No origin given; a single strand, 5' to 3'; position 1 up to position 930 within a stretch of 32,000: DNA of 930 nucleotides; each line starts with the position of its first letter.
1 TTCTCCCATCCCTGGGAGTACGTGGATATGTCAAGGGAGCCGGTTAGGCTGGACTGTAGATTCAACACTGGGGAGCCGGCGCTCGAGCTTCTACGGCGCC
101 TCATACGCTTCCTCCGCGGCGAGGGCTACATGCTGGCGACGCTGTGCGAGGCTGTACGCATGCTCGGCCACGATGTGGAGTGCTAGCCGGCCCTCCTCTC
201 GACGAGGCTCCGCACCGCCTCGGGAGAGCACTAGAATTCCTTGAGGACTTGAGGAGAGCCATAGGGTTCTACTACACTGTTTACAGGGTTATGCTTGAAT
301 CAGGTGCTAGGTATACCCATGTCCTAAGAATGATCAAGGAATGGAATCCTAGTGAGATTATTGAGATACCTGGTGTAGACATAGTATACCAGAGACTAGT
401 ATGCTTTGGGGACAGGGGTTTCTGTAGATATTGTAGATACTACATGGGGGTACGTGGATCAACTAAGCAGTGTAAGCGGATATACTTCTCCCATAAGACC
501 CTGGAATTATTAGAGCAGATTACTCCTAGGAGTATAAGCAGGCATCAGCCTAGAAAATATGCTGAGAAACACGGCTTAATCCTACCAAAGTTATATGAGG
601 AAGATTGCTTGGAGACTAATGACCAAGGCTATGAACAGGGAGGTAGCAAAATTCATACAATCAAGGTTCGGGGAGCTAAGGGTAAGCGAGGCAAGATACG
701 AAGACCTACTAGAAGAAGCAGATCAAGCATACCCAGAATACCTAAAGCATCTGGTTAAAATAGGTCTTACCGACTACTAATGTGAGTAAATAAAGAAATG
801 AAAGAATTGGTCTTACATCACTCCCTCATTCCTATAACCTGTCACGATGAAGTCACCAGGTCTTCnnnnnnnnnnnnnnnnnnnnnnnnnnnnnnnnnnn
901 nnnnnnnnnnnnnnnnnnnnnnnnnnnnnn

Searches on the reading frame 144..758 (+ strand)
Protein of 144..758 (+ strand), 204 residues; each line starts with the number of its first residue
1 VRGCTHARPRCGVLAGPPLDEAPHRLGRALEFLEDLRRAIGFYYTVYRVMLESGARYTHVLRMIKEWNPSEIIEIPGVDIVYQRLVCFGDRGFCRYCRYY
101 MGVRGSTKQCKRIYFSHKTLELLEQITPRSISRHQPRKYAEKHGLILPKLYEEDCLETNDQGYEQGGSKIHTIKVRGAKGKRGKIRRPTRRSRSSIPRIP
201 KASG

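Call 5: search_protein_families(library=pfam, proteins=[window:144-758:+], max_evalue=1)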
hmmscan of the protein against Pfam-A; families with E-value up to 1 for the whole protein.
window:144-758:+ (204 aa): 2 families
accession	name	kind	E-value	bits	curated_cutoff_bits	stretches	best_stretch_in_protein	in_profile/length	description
PF16795.10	Phage_integr_3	-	8.2e-07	29.5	27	1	35-97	15-73/161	Archaeal phage integrase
PF25169.1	DUF7830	-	0.21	11.9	27.5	1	93-118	36-59/72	Domain of unknown function (DUF7830)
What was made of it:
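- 228..780 (+): SSV-type (archaeal phage) integrase pseudogene. Only the C-terminal catalytic domain is present, with one frameshift near 590-600. Its 5' end abuts host DNA. PF16795 matches in two frames (call 5).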

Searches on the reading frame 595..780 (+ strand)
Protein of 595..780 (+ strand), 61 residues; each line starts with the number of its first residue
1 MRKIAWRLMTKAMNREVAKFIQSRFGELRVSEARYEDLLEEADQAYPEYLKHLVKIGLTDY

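Call 5: search_protein_families(library=pfam, proteins=[window:595-780:+], max_evalue=1)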
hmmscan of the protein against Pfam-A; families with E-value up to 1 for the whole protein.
window:595-780:+ (61 aa): 2 families
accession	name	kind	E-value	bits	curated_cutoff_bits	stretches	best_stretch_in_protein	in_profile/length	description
PF16795.10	Phage_integr_3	-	0.00014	22.2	27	1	7-51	117-160/161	Archaeal phage integrase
PF04831.18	POPDC1-3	-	0.15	12.6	28.1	1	3-55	70-123/140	POPDC1-3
